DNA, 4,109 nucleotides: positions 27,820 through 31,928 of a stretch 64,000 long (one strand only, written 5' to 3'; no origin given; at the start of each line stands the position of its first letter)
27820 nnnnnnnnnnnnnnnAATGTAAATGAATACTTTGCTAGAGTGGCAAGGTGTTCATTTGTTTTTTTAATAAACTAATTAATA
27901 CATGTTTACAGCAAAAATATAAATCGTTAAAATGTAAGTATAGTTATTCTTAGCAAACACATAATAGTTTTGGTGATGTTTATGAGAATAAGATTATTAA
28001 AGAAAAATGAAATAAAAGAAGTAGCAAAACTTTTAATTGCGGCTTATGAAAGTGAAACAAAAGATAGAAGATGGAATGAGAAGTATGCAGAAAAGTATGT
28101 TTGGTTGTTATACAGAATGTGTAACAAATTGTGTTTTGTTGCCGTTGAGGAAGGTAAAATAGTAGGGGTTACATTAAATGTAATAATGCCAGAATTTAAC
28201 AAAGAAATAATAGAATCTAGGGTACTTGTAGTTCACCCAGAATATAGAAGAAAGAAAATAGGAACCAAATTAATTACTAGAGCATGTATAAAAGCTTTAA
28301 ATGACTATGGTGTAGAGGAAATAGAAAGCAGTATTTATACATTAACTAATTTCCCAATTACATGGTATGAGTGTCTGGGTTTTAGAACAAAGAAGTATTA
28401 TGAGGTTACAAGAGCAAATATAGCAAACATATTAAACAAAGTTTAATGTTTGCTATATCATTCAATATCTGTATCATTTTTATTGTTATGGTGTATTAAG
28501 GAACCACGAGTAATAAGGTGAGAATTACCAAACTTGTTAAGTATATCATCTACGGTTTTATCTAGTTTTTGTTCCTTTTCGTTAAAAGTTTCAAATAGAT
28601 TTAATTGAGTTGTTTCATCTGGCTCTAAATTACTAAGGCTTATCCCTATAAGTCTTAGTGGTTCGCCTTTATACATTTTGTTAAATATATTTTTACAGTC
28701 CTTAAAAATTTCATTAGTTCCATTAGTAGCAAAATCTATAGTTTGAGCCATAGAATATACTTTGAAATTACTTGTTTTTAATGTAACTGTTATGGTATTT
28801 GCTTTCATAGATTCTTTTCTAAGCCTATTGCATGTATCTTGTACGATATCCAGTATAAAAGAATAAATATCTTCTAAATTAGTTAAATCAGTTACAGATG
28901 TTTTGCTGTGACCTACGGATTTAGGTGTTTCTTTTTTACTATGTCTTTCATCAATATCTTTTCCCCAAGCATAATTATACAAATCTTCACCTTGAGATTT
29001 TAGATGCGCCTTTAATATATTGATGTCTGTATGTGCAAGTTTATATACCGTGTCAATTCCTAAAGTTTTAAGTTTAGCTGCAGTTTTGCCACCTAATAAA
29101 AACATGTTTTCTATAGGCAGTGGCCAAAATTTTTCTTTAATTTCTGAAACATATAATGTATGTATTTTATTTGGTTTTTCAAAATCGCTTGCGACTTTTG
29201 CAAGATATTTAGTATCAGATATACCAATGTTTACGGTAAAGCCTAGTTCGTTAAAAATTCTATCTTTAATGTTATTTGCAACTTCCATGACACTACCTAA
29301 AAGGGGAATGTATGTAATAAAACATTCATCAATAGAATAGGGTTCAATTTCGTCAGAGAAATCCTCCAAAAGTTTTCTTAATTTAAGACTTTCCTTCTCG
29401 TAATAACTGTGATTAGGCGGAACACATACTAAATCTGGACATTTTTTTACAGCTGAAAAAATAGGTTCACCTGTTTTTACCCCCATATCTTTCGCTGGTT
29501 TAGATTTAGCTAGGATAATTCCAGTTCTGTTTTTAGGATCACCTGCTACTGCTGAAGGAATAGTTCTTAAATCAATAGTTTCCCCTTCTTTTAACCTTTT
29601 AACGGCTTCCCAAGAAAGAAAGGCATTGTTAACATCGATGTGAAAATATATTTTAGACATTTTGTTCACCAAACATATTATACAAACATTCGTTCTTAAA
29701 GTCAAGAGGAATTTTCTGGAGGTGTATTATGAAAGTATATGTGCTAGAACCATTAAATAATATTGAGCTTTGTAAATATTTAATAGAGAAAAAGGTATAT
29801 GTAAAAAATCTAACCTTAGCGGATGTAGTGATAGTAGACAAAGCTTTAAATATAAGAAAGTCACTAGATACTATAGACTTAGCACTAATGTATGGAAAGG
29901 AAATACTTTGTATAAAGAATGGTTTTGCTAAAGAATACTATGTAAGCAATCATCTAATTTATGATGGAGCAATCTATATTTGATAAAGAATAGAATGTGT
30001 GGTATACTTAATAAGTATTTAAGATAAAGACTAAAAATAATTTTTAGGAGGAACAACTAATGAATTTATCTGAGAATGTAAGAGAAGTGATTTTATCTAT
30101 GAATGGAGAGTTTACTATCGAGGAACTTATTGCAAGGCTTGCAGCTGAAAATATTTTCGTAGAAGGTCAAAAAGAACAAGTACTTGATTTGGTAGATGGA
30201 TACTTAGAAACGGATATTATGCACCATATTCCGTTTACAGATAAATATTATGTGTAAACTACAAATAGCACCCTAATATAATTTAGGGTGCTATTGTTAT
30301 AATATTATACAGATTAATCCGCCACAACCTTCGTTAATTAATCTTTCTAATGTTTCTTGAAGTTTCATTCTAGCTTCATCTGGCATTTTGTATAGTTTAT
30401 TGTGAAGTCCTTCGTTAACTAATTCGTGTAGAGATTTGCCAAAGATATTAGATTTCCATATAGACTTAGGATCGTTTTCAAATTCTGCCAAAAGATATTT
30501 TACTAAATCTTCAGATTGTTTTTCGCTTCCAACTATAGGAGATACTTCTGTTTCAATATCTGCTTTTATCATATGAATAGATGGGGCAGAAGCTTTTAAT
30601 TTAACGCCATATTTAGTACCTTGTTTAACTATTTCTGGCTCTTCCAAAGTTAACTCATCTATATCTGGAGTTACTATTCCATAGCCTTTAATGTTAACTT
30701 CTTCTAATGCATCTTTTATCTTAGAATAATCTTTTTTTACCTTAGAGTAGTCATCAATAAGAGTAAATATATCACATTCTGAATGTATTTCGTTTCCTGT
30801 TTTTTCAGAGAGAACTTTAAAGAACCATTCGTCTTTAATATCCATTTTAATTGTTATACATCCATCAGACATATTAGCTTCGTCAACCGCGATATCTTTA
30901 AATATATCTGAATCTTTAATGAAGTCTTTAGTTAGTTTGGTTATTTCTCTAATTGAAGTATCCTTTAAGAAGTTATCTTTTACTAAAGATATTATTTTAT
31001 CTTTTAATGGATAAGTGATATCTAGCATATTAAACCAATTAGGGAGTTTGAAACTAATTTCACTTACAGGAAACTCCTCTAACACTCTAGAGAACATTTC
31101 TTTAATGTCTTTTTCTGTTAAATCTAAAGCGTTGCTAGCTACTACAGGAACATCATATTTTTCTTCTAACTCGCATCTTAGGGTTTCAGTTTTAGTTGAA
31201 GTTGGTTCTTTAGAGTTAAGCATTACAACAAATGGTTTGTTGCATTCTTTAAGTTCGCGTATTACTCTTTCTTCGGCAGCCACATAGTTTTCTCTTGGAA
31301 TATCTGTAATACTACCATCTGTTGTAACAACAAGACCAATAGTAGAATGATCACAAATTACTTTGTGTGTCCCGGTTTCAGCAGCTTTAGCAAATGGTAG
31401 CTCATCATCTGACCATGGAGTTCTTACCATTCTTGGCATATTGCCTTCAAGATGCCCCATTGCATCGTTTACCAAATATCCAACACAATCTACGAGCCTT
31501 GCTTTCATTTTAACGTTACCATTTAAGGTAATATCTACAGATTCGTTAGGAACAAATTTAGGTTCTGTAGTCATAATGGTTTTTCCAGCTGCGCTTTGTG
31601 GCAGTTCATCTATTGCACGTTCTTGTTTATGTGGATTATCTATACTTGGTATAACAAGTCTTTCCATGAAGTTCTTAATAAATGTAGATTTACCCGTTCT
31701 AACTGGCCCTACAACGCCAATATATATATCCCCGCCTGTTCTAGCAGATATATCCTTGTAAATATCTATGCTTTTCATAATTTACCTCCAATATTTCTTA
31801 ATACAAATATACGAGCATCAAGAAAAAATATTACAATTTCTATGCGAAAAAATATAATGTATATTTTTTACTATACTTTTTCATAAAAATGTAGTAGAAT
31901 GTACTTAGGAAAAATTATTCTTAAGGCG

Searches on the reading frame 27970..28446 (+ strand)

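Call 67: search_protein_families(library=pfam, proteins=[window:27970-28446:+], max_evalue=0.001)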
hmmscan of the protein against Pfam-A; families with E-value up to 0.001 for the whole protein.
window:27970-28446:+ (158 aa): 5 families
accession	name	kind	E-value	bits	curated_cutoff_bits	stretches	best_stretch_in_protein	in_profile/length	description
PF13508.13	Acetyltransf_7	-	1e-13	51.9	27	1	53-139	3-83/84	Acetyltransferase (GNAT) domain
PF00583.31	Acetyltransf_1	-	3.2e-11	44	20.7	1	33-121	10-99/116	Acetyltransferase (GNAT) family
PF13673.13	Acetyltransf_10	-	2.3e-07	31.3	23.6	1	48-141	23-110/128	Acetyltransferase (GNAT) domain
PF13527.13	Acetyltransf_9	-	1.6e-06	28.6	25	1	6-106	1-98/127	Acetyltransferase (GNAT) domain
PF13420.13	Acetyltransf_4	-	0.00069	20.1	24.3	1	7-140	1-136/155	Acetyltransferase (GNAT) domain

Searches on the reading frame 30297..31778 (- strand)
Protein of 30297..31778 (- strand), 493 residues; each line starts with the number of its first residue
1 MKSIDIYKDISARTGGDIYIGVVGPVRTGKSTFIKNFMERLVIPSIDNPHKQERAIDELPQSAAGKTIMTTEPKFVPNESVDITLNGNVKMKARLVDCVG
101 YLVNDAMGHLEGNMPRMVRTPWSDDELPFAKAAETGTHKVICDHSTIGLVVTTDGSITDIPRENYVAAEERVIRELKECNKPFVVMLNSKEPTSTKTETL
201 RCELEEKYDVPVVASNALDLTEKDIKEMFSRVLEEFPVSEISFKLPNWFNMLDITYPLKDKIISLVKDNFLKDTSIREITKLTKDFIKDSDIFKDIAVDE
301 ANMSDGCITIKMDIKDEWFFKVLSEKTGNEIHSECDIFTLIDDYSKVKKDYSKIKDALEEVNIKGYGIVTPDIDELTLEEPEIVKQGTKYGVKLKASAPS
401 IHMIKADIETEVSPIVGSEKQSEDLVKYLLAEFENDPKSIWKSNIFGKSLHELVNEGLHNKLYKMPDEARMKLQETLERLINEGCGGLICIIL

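Call 67: search_protein_families(library=pfam, proteins=[window:30297-31778:-], max_evalue=0.001)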
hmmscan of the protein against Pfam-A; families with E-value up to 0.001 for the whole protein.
window:30297-31778:- (493 aa): 4 families
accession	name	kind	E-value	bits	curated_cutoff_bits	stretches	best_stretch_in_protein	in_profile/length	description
PF09547.16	SpoIVA_ATPase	-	5.7e-115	383.1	26.6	1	1-237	1-237/237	Stage IV sporulation protein A, ATPase domain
PF20438.3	SpoIVA_middle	-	3.9e-64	216.5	25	1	238-417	1-179/179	Stage IV sporulation protein A, middle domain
PF20439.3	SpoIVA_C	-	1.1e-37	128.4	25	1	418-493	1-76/76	Sporulation stage IV protein A, C-terminal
PF00009.33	GTP_EFTU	-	0.00028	20.9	26.5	0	19-100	5-78/188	Elongation factor Tu GTP binding domain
